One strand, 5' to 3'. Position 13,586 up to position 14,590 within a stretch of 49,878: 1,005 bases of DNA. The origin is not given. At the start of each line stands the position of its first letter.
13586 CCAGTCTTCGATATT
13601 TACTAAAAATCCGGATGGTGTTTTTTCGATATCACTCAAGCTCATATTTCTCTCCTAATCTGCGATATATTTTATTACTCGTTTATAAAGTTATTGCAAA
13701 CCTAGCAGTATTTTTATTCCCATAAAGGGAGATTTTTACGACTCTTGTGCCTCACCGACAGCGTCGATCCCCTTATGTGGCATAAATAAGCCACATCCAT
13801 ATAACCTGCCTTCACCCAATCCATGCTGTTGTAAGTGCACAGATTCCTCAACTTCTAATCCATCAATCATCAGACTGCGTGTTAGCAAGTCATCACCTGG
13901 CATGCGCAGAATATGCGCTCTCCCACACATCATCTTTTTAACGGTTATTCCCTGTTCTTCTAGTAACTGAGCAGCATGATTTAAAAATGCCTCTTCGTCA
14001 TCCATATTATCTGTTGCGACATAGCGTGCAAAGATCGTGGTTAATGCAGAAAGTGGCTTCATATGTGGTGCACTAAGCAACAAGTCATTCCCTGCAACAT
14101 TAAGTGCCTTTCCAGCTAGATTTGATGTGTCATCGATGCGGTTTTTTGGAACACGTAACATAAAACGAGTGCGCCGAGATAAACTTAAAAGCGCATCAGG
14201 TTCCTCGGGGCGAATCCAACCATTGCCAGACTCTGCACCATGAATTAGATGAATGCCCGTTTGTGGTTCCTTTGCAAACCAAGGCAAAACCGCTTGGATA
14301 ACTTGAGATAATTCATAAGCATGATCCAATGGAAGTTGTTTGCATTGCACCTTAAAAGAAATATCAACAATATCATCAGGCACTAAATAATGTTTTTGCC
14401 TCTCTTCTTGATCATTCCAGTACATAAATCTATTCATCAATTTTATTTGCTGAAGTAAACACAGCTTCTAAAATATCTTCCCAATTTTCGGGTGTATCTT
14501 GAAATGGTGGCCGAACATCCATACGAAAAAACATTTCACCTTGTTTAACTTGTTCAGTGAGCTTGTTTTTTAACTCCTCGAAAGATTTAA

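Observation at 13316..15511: Orphan Cas6/Cmx6-like protein in a TauD-dioxygenase operon, divergent from dsrA and followed by a Cys-less DsrC paralog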

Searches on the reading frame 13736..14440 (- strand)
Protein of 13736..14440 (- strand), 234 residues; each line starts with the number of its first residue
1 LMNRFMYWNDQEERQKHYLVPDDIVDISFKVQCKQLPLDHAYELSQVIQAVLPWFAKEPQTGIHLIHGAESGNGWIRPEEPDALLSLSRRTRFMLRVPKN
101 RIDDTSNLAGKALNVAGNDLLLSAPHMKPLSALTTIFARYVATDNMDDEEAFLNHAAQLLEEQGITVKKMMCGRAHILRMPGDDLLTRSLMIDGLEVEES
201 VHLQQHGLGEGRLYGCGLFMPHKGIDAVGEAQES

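Call 3: search_protein_families(library=pfam, proteins=[window:13736-14440:-], max_evalue=1)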
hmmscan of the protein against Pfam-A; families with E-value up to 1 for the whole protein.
window:13736-14440:- (234 aa): 2 families
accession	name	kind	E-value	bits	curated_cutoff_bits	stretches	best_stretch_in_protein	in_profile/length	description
PF09559.15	Cas6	-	1.2e-61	208.4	26.7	1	25-223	1-190/191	Cas6 Crispr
PF02337.22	Gag_p10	-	0.074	13.4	23.9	0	150-170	3-23/85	Retroviral GAG p10 protein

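Call 4: search_protein_families(library=ncbifam, proteins=[window:13736-14440:-], max_evalue=1)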
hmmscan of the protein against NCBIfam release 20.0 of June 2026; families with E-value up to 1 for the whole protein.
window:13736-14440:- (234 aa): 1 family
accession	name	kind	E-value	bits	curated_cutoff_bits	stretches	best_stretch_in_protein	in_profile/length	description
TIGR02807.1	cas6_cmx6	equivalog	1.6e-41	142.4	98.85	1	24-221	3-197/197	type I-MYXAN CRISPR-associated protein Cas6/Cmx6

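Call 8: find_homologous_proteins(query=window:13736-14440:-)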
Query window:13736-14440:- (234 aa): 1831 proteins with E <= 0.001 among 2167 candidates; the best 120 are listed.
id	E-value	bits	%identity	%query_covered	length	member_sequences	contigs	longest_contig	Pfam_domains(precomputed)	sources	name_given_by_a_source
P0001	1.7e-154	530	100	100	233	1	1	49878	PF09559.16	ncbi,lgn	ncbi:MAG: type I-MYXAN CRISPR-associated protein Cas6/Cmx6 [Pseudomonadota bacterium]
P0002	1.6e-129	448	85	97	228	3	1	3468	PF09559.16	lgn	-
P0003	5.8e-129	447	82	98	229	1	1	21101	PF09559.16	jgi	-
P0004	2.0e-126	438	82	98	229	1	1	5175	PF09559.16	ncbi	-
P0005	1.4e-125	436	83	97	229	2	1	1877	PF09559.16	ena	-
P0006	1.7e-125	435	83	97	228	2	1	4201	PF09559.16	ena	-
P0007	2.4e-123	428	81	98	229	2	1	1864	PF09559.16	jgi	-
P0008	1.6e-117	409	87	89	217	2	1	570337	PF09559.16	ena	-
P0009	3.9e-116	405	76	98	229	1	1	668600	PF09559.16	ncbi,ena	-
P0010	8.1e-115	400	76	98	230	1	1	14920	PF09559.16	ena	-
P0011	8.8e-114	397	75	98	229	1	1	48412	PF09559.16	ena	-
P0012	1.4e-113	396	74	98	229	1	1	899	PF09559.16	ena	-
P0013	5.8e-113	394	76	97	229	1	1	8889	PF09559.16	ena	-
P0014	6.3e-113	394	75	97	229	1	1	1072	PF09559.16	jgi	-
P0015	8.4e-112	390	74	97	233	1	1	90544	PF09559.16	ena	-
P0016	1.1e-111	390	73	98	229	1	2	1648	PF09559.16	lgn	-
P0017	1.5e-111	390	73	98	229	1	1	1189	PF09559.16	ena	-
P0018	2.3e-111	389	72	98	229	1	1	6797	PF09559.16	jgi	-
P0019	3.6e-111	388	72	97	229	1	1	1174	PF09559.16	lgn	-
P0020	5.4e-111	388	72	98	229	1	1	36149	PF09559.16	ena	-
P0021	1.1e-110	387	72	97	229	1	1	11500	PF09559.16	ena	-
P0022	2.0e-110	386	71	98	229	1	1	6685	PF09559.16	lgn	-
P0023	2.6e-110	386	75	97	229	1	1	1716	PF09559.16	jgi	-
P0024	3.5e-110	385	73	97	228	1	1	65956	PF09559.16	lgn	-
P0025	1.5e-109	383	72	98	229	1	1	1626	PF09559.16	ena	-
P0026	1.6e-109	383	72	98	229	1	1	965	PF09559.16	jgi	-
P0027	1.6e-109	383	73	97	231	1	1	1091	PF09559.16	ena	-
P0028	3.8e-109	382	72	98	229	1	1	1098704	PF09559.16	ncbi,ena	-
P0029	6.5e-109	381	72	97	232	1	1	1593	PF09559.16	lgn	-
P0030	9.2e-109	381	71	97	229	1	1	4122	PF09559.16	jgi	jgi:CRISPR-associated protein Cas6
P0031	9.2e-109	381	72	97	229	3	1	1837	PF09559.16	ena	-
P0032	2.1e-108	379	71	97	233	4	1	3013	PF09559.16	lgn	-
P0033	3.7e-108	379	73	97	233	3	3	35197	PF09559.16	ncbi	ncbi:MAG: type I-MYXAN CRISPR-associated protein Cas6/Cmx6 [Gammaproteobacteria bacterium]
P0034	4.7e-108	378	72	98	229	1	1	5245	PF09559.16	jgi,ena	jgi:CRISPR-associated protein Cas6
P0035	1.2e-107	377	71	98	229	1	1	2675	PF09559.16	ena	-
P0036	1.4e-107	377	71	97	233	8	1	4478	PF09559.16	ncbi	-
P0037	1.6e-107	376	69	97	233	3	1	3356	PF09559.16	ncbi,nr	ncbi:MAG: type I-MYXAN CRISPR-associated protein Cas6/Cmx6 [Gammaproteobacteria bacterium]|nr:type I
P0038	2.4e-107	376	70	98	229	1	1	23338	PF09559.16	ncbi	-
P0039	2.8e-107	376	70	98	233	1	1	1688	PF09559.16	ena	-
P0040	3.1e-107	376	70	98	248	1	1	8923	PF09559.16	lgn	-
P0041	3.4e-107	375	70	97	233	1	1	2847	PF09559.16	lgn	-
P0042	4.5e-107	375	72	98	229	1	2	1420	PF09559.16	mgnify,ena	mgnify:CR=1 FL=1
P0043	6.7e-107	374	71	97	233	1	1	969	PF09559.16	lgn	-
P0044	7.4e-107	374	70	98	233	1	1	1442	PF09559.16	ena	-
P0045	1.5e-106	373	70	97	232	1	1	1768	PF09559.16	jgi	-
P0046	1.5e-106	373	69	97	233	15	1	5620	PF09559.16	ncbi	-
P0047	2.6e-106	373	71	98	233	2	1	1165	PF09559.16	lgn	-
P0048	5.8e-106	371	69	97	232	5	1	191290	PF09559.16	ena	-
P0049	9.7e-106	371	70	98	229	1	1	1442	PF09559.16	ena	-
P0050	1.2e-105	370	69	98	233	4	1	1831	PF09559.16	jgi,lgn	-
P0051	1.4e-105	370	69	97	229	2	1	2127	PF09559.16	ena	-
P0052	1.6e-105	370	69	97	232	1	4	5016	PF09559.16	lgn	-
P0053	1.6e-105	370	70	97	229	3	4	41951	PF09559.16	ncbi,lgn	-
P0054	2.1e-105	370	69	97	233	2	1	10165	PF09559.16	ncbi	-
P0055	2.2e-105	369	69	97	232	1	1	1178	PF09559.16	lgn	-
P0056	2.3e-105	369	71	97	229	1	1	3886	PF09559.16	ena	-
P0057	2.8e-105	369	69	97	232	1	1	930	PF09559.16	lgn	-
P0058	5.3e-105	368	69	97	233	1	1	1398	PF09559.16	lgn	-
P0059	5.4e-105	368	69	98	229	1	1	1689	PF09559.16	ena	-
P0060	5.9e-105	368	71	97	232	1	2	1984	PF09559.16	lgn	-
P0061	6.8e-105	368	70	97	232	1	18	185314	PF09559.16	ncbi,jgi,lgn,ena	jgi:CRISPR-associated protein Cas6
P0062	1.2e-104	367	70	98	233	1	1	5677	PF09559.16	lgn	-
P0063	1.3e-104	367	71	97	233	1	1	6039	PF09559.16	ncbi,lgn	-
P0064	1.8e-104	367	69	97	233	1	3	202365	PF09559.16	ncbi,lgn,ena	-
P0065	2.1e-104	366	70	97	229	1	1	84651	PF09559.16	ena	-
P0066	2.1e-104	366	71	97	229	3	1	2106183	PF09559.16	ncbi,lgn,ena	-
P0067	2.6e-104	366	70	97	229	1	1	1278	PF09559.16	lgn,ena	-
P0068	2.7e-104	366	70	97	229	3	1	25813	PF09559.16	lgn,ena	-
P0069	3.7e-104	365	69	98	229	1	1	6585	PF09559.16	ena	-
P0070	5.2e-104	365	69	98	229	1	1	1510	PF09559.16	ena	-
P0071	7.1e-104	365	69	98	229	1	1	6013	PF09559.16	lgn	-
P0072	1.1e-103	364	70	97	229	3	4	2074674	PF09559.16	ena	-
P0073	1.7e-103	363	69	98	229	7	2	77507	PF09559.16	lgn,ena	-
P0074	1.9e-103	363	69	98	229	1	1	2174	PF09559.16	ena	-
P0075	1.9e-103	363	70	98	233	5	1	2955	PF09559.16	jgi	jgi:CRISPR-associated protein Cas6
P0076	2.0e-103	363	70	97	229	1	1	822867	PF09559.16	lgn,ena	-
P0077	2.1e-103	363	69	98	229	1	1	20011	PF09559.16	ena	-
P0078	2.6e-103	363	70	97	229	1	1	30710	PF09559.16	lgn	-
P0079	2.7e-103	363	70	97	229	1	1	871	PF09559.16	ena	-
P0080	3.7e-103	362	68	98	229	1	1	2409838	PF09559.16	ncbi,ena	-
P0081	5.0e-103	362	69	97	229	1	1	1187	PF09559.16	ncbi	-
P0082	5.3e-103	362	68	98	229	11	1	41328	PF09559.16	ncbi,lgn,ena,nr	ncbi:MAG: type I-MYXAN CRISPR-associated protein Cas6/Cmx6 [Proteobacteria bacterium]|nr:type I-MYXA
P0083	6.0e-103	362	68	98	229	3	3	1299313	PF09559.16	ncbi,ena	-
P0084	6.9e-103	361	69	97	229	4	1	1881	PF09559.16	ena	-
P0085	7.2e-103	361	68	97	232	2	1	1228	PF09559.16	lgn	-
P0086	9.9e-103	361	68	97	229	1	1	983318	PF09559.16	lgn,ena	-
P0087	1.4e-102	360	69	97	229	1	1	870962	PF09559.16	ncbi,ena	-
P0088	1.8e-102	360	67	97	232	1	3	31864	PF09559.16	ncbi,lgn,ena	-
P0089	1.9e-102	360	69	97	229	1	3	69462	PF09559.16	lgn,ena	-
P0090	1.9e-102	360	68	97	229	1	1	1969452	PF09559.16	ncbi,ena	-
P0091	2.7e-102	359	69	97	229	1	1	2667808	PF09559.16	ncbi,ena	-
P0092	3.1e-102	359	68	97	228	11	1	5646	PF09559.16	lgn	-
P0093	3.3e-102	359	67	97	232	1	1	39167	PF09559.16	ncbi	ncbi:MAG: type I-MYXAN CRISPR-associated protein Cas6/Cmx6 [Gammaproteobacteria bacterium]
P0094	5.1e-102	358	69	97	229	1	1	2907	PF09559.16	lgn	-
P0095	9.4e-102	358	68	98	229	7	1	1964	PF09559.16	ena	-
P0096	3.4e-101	356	68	97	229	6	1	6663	PF09559.16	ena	-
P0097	4.1e-101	356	68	98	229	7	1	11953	PF09559.16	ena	-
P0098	8.7e-101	354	67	97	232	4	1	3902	PF09559.16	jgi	jgi:CRISPR-associated protein Cas6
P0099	3.3e-100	353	67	98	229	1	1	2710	PF09559.16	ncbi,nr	ncbi:MAG: type I-MYXAN CRISPR-associated protein Cas6/Cmx6 [Gammaproteobacteria bacterium]|nr:type I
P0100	3.6e-100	352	67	97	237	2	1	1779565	PF09559.16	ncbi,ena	-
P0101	6.2e-100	352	67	97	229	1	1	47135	PF09559.16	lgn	-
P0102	5.0e-99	349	68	97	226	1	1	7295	PF09559.16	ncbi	ncbi:MAG: type I-MYXAN CRISPR-associated protein Cas6/Cmx6 [Gammaproteobacteria bacterium]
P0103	1.4e-98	347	66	97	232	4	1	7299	PF09559.16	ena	-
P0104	3.6e-98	346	66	98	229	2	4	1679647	PF09559.16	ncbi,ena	-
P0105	5.3e-97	342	65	97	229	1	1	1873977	PF09559.16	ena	-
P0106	6.5e-96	338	65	97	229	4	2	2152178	PF09559.16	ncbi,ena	-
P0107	1.3e-95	337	65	97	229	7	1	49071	PF09559.16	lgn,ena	-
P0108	2.4e-95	337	63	97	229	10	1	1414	PF09559.16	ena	-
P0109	4.6e-95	336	65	97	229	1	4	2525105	PF09559.16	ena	-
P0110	3.7e-93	329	64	98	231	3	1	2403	PF09559.16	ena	-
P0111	5.8e-93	329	65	97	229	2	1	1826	PF09559.16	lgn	-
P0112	5.6e-91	322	63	98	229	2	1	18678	PF09559.16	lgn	-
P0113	4.0e-89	316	63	97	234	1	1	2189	PF09559.16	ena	-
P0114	1.7e-87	311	68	87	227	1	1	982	PF09559.16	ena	-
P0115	2.7e-84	301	59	97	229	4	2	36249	PF09559.16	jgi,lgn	jgi:CRISPR-associated protein Cas6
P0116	2.6e-83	297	58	97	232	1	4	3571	PF09559.16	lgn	-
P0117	5.1e-83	296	60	97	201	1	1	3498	PF09559.16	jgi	jgi:hypothetical protein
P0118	8.0e-83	296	58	98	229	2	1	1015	PF09559.16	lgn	-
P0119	9.2e-83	295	60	97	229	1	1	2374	PF09559.16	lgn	-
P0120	9.4e-83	295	57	97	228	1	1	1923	PF09559.16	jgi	jgi:CRISPR-associated protein Cas6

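Call 11: find_related_loci(query=window:13736-14440:-, collection=genome_contigs, flank=10000)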
Query window:13736-14440:- (234 aa) in genome_contigs; peptide patterns used: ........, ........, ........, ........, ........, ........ (x = any residue, [..] = any of these).
27 stretches matched a pattern; 7 encode a relative of the query (tblastn E <= 1e-3); 7 distinct loci.
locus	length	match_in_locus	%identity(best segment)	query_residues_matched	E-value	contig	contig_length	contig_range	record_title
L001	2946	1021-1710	51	5-233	6e-77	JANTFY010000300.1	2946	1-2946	MAG: Gammaproteobacteria bacterium isolate bin10026 c_000000040487, whole genome shotgun sequence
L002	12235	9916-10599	51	6-232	3e-75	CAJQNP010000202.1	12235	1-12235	MAG: uncultured Gammaproteobacteria bacterium isolate 10_20180412_Bin_METABAT_58_1 genome assembly, contig: c_0000096465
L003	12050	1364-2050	50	6-233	4e-74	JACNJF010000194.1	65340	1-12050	MAG: Gammaproteobacteria bacterium isolate NIOZ-UU29 NIOZ-UU_NODE_380_length_65340_cov_16.5417, whole genome shotgun seq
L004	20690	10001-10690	50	6-234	8e-72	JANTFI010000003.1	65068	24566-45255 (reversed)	MAG: Gammaproteobacteria bacterium isolate bin100104 c_000000000140, whole genome shotgun sequence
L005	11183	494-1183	47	6-234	4e-69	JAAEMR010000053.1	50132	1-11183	MAG: Gammaproteobacteria bacterium isolate Bse_11 BseG_CONTIG577362, whole genome shotgun sequence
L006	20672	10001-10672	42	1-225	8e-63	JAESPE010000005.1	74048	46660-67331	MAG: gamma proteobacterium endosymbiont of Lamellibrachia anaximandri isolate Eratosthenes 1 5, whole genome shotgun seq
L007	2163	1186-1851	43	6-227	6e-59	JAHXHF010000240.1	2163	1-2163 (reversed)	MAG: gamma proteobacterium symbiont of Bathyaustriella thionipta isolate L181_Sed1 c_000000000976, whole genome shotgun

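Call 12: find_encoding_contigs(protein=P0001, flank=10000, max_places=2)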
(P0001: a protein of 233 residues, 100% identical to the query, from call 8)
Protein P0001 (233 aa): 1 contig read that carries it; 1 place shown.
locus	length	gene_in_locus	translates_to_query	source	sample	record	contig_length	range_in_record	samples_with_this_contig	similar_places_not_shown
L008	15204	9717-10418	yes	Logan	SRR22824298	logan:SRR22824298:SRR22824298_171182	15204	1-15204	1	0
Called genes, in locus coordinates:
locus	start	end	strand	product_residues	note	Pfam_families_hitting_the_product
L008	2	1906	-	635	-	?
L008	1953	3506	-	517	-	PF13187:Fer4_9 (faint), PF13183:Fer4_8, PF13534:Fer4_17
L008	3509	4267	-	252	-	PF02665:Nitrate_red_gam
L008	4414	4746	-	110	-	PF04358:DsrC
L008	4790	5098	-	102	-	PF04077:DsrH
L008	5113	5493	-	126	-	PF02635:DsrE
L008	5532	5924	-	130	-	PF02635:DsrE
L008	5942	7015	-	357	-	PF03460:NIR_SIR_ferr, PF01077:NIR_SIR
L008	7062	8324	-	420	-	PF03460:NIR_SIR_ferr, PF01077:NIR_SIR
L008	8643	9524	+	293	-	PF02668:TauD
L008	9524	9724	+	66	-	-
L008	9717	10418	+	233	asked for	PF09559:Cas6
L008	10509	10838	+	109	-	PF04358:DsrC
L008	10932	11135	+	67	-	-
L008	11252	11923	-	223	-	PF13640:2OG-FeII_Oxy_3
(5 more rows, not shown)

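Call 13: find_encoding_contigs(protein=P0091, flank=10000, max_places=2)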
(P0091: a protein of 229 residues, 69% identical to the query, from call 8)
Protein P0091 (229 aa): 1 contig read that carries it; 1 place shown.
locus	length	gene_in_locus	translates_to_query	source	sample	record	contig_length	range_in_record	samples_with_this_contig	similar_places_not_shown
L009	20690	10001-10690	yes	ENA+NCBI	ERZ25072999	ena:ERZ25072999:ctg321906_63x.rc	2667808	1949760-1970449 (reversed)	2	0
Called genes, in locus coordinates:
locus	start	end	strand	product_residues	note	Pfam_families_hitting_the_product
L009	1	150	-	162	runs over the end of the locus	-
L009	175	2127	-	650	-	PF14691:Fer4_20, PF07992:Pyr_redox_2, PF12831:FAD_oxidored (weak), PF13450:NAD_binding_8, PF14697:Fer4_21 (weak), PF12838:Fer4_7, PF13187:Fer4_9 (weak), PF00037:Fer4 (weak), +3 more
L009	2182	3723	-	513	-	PF13187:Fer4_9 (faint), PF13183:Fer4_8, PF13237:Fer4_10 (faint), PF13534:Fer4_17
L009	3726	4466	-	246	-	PF02665:Nitrate_red_gam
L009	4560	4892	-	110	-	PF04358:DsrC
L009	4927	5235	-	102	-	PF04077:DsrH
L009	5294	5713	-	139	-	PF02635:DsrE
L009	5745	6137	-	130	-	PF02635:DsrE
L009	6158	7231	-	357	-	PF03460:NIR_SIR_ferr, PF01077:NIR_SIR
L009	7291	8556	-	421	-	PF03460:NIR_SIR_ferr, PF01077:NIR_SIR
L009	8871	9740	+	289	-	PF02668:TauD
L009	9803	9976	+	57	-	-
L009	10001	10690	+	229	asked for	PF09559:Cas6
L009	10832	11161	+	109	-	PF04358:DsrC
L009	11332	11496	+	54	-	-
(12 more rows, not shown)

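Call 19: search_protein_representatives(protein=window:13736-14440:-)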
Query: 234 residues. Proteins with E-value up to 0.001 (for the whole library): 1014; up to 1e-10: 541; up to 1e-30: 167. The best 150 are listed.
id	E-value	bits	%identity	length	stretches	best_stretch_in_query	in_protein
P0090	6.0e-103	359.8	68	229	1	6-233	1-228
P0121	1.3e-64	234.4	46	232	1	6-232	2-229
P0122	3.2e-64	233.1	45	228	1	6-229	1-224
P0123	6.7e-64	232.1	47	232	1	6-230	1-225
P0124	2.5e-63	230.2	50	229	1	6-232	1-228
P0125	3.5e-63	229.7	48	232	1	6-233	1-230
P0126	3.4e-61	223.2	49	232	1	3-233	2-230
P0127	7.2e-61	222.2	47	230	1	6-231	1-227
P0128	8.3e-61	222.0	43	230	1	6-232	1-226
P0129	1.4e-60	221.2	73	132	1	2-131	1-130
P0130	6.5e-60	219.0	48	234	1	6-228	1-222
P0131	2.9e-58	213.6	44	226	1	6-228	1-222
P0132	9.0e-58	212.0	48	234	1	7-232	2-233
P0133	2.0e-57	210.9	45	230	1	6-233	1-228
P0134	3.0e-57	210.3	47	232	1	6-228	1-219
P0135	8.3e-57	208.9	42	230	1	6-229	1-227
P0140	1.1e-55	205.2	44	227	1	6-230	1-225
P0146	1.1e-54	202.0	41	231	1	6-232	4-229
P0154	9.2e-53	195.6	42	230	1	6-229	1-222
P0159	5.0e-52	193.2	42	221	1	6-226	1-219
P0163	1.4e-51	191.8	41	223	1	6-228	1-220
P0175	1.0e-49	185.7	39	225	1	6-232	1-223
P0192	3.0e-47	177.6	39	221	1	7-226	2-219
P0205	1.8e-45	171.8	36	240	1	6-228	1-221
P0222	1.3e-41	159.2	37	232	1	1-229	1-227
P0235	7.6e-40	153.4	36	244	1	7-233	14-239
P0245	2.8e-38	148.3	37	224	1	11-230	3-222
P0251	1.2e-36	143.0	34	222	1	7-225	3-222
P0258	6.8e-36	140.4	33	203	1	23-225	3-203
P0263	1.1e-34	136.5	36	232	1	5-227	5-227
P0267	1.0e-33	133.3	36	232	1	9-229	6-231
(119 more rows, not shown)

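Call 20: list_cluster_members(proteins=[P0028, P0066, P0080, P0083, P0090, P0091, P0100, P0104, P0106, P0009])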
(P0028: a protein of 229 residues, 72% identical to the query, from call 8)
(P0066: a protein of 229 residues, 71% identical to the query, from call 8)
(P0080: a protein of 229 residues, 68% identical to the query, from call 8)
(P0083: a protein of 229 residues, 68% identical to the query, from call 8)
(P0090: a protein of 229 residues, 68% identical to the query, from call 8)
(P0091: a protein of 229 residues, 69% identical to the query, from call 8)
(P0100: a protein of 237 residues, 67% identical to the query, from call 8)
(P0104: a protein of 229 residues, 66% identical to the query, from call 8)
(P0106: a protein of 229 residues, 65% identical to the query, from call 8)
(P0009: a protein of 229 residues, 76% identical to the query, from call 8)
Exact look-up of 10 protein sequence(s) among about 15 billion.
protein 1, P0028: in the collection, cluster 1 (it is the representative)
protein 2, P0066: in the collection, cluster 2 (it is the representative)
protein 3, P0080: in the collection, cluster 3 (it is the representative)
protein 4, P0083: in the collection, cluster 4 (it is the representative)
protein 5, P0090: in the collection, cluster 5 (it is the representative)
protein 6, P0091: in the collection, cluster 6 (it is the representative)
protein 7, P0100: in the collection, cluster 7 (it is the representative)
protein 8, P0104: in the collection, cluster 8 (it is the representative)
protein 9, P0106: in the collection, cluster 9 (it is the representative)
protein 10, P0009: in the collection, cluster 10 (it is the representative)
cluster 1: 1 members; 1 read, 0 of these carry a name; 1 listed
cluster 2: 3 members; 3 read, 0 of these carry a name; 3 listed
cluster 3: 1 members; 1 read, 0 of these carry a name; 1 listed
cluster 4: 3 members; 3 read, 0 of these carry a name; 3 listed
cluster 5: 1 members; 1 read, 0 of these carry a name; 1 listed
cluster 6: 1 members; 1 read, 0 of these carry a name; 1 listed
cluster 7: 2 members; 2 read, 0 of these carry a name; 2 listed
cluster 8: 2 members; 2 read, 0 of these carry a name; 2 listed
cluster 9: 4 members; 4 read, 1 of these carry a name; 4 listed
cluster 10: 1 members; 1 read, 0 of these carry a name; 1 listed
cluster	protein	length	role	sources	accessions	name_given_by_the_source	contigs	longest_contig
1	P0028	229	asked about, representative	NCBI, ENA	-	-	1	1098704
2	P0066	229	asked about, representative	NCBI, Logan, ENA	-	-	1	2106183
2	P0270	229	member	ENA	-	-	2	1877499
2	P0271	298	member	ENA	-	-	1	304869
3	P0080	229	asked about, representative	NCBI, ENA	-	-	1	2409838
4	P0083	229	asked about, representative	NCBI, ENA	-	-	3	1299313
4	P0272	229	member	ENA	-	-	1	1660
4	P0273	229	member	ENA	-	-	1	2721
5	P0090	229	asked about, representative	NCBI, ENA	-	-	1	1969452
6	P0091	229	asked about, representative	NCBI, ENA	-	-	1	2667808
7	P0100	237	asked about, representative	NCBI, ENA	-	-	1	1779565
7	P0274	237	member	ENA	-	-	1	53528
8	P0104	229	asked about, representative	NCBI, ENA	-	-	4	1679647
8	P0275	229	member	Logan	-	-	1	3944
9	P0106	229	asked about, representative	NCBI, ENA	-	-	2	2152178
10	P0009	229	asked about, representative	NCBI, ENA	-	-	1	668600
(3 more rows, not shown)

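Call 21: search_solved_structures(query=window:13736-14440:-, max_evalue=10, show_alignments=2)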
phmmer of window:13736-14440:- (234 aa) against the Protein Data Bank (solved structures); distinct sequences matched with E-value up to 10: 3.
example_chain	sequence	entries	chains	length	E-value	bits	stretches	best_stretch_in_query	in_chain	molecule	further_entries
8fcj_B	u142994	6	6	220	1.5e-11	47.7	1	21-222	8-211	Type I-B CRISPR-associated protein Cas6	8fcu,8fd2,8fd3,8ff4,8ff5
2v07_A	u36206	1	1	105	0.45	13.4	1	178-220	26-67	CYTOCHROME C6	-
2ce0_A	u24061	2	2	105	2.1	11.2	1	163-220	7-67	CYTOCHROME C6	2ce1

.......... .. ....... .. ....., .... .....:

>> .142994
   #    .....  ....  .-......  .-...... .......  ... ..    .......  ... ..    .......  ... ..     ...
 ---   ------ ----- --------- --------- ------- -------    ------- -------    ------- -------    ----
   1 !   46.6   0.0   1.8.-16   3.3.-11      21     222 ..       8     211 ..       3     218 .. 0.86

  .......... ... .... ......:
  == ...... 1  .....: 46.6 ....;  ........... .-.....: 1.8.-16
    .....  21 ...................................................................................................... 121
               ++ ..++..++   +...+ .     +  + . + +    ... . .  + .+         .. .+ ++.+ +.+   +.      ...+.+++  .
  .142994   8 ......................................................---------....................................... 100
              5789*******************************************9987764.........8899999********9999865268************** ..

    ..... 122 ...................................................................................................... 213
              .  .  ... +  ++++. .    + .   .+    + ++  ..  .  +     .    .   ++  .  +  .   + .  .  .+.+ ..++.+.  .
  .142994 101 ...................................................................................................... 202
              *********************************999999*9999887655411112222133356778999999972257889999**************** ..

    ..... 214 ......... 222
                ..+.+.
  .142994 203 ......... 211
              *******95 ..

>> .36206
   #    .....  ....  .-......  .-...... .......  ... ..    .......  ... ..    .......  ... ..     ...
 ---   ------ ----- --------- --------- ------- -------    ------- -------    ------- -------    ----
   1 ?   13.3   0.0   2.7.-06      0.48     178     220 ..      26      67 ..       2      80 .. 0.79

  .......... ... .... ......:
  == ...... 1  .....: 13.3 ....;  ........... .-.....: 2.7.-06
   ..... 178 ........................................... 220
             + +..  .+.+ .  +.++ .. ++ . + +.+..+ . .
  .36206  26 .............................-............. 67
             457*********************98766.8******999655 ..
